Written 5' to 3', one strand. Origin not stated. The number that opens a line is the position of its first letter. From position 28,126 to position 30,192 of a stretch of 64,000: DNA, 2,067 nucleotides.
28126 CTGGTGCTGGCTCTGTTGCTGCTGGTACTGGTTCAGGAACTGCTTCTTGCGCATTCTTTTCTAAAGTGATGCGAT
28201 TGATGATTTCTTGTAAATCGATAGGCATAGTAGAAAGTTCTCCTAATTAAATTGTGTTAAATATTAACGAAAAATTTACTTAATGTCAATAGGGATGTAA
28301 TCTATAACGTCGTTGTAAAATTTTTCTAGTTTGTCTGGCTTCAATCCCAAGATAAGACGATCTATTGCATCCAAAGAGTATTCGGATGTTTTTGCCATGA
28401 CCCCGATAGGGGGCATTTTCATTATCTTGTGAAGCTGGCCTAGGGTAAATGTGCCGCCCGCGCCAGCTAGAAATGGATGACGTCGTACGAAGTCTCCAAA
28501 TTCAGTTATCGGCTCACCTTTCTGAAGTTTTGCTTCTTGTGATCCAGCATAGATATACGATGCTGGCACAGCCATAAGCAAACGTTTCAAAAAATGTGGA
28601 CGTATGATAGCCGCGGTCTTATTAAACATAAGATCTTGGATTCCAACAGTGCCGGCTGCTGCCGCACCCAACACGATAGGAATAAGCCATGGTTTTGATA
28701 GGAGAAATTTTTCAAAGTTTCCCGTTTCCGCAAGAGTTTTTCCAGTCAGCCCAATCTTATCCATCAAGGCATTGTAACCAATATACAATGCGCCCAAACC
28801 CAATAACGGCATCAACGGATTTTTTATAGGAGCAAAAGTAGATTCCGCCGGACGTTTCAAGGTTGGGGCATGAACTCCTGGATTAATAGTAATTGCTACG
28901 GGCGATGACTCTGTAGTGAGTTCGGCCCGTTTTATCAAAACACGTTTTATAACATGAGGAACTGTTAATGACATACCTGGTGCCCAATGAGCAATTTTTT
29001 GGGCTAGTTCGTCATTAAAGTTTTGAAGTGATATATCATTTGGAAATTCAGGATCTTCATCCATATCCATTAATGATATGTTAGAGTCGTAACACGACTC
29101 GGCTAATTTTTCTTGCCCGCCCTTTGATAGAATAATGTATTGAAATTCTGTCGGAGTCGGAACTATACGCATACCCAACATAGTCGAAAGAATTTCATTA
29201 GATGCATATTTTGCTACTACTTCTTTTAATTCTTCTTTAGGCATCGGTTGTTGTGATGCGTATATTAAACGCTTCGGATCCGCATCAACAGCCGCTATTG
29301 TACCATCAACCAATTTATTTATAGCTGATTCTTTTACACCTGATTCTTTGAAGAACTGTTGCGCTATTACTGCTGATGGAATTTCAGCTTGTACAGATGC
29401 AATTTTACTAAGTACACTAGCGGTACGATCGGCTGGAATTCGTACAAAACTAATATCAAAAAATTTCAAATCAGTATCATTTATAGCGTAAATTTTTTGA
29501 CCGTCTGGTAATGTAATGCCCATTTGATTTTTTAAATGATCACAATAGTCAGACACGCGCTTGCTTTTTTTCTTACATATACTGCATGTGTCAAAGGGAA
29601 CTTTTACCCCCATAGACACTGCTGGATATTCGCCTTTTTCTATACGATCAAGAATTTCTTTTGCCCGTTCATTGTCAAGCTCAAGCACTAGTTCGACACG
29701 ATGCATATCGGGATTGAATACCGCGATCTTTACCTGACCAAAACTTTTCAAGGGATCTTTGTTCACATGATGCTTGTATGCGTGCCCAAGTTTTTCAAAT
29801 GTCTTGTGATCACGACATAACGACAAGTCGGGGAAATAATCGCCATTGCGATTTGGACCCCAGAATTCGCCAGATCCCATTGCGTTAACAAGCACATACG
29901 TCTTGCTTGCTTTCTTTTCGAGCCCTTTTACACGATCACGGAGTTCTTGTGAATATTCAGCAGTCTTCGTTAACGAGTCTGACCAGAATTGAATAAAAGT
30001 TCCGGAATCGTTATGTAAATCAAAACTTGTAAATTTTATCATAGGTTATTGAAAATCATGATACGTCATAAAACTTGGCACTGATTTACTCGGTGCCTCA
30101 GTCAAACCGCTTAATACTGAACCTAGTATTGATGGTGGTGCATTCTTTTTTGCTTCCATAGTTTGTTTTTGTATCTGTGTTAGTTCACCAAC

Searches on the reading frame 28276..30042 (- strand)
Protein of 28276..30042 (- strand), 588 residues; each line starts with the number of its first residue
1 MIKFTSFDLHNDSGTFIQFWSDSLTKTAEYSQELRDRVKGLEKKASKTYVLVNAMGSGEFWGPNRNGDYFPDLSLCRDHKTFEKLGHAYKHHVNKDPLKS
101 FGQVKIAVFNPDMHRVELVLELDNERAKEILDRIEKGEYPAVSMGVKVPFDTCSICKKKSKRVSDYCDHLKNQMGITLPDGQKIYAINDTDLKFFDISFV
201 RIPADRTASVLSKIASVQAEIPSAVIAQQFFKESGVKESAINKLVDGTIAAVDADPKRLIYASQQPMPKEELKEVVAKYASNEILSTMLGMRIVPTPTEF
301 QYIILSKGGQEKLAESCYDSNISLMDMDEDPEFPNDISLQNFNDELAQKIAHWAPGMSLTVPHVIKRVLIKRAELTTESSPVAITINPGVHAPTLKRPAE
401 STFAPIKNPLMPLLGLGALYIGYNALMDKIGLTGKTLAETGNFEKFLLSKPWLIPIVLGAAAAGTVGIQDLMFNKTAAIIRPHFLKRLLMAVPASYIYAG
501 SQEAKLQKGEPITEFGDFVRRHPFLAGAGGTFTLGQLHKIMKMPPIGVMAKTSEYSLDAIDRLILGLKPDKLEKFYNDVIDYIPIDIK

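Call 11: search_protein_families(library=phrogs, proteins=[window:28276-30042:-], max_evalue=0.001)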
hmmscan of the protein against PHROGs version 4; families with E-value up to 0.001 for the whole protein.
window:28276-30042:- (588 aa): 4 families
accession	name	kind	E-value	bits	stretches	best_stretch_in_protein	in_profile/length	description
phrog_2774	-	unknown function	1.3e-14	54.6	1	64-215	55-214/1263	-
phrog_18299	-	head and packaging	1.5e-09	38.5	1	105-208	141-246/257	head maturation protease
phrog_16951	-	unknown function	7.2e-07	29.6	1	124-223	118-211/312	-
phrog_27806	-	other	0.00013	21.4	1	62-220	437-596/798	DNA methyltransferase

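Call 12: search_dna_similar(query=window:28276-30042:-, collection=phages, mode=protein, max_rows=15)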
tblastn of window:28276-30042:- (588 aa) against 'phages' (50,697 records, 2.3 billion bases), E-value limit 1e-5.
Records with a match: 230; places in all: 230; records where one place covers at least 80% of the query: 0.
Best place of each record, by identity: <60% 230.
By first word of the organism name: Mycobacterium 210; Gordonia 9; Rhodococcus 4; Vibrio 3; Bacillus 2; Salmonella 1; Mycolicibacterium 1.
By host as written in the record: Mycobacterium smegmatis mc2 155 160; Mycobacterium smegmatis mc#155 26; - 7; Mycobacterium sp. 7; Gordonia terrae 3612 6; Mycobacterium smegmatis mc2155 4; Gordonia terrae CAG3 3; Mycobacterium smegmatius mc2 155 3; and 9 more.
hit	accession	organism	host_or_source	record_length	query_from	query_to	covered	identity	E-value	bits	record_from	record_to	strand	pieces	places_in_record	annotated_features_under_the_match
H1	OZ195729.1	Vibrio phage D69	Seawater and oysters mix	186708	12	311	51%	36.3%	2e-53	202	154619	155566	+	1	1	hypothetical protein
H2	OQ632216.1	Salmonella phage Arash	Salmonella enterica subsp. enterica ...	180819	10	255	42%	43.8%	2e-52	200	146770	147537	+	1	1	structural protein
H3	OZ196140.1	Vibrio phage D181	Seawater and oysters mix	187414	12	311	51%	35.5%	4e-53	202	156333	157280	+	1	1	hypothetical protein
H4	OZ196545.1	Vibrio phage D148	Seawater and oysters mix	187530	12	311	51%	35.5%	4e-53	202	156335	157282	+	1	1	hypothetical protein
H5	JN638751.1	Bacillus phage G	Bacillus megaterium str. ATCC 43725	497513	33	216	31%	33.5%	9e-16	87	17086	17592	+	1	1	19: gp19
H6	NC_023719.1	Bacillus phage G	Bacillus megaterium str. ATCC 43725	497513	33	216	31%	33.5%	9e-16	87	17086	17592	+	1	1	19: gp19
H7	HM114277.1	Rhodococcus phage E3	Rhodococcus equi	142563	64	274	36%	27.4%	9e-10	68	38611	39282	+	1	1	gp77: prohead protease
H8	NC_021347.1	Rhodococcus phage E3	Rhodococcus equi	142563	64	274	36%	27.4%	9e-10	68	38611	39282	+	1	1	gp77: prohead protease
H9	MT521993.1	Gordonia phage RedWattleHog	Gordonia terrae 3612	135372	36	222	32%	28.9%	8e-10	68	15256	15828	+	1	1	13: hypothetical protein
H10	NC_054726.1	Gordonia phage Stormageddon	Gordonia terrae CAG3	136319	36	222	32%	28.9%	8e-10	68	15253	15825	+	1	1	13: capsid maturation protease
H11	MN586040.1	Gordonia phage Stormageddon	Gordonia terrae CAG3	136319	36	222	32%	28.9%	8e-10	68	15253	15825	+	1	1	13: hypothetical protein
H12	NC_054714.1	Mycobacterium phage Phabba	Mycobacterium smegmatis mc2 155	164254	40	214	30%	30.6%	3e-8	63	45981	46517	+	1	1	hypothetical protein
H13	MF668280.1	Mycobacterium phage Phabba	Mycobacterium smegmatis mc2 155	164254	40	214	30%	30.6%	3e-8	63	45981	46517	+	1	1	hypothetical protein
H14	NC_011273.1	Mycobacterium phage Myrna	Mycobacterium smegmatis str. MC2 155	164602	40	214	30%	30.6%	3e-7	60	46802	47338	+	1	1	97: gp97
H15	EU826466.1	Mycobacterium phage Myrna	Mycobacterium sp.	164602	40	214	30%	30.6%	3e-7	60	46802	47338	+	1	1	97: hypothetical protein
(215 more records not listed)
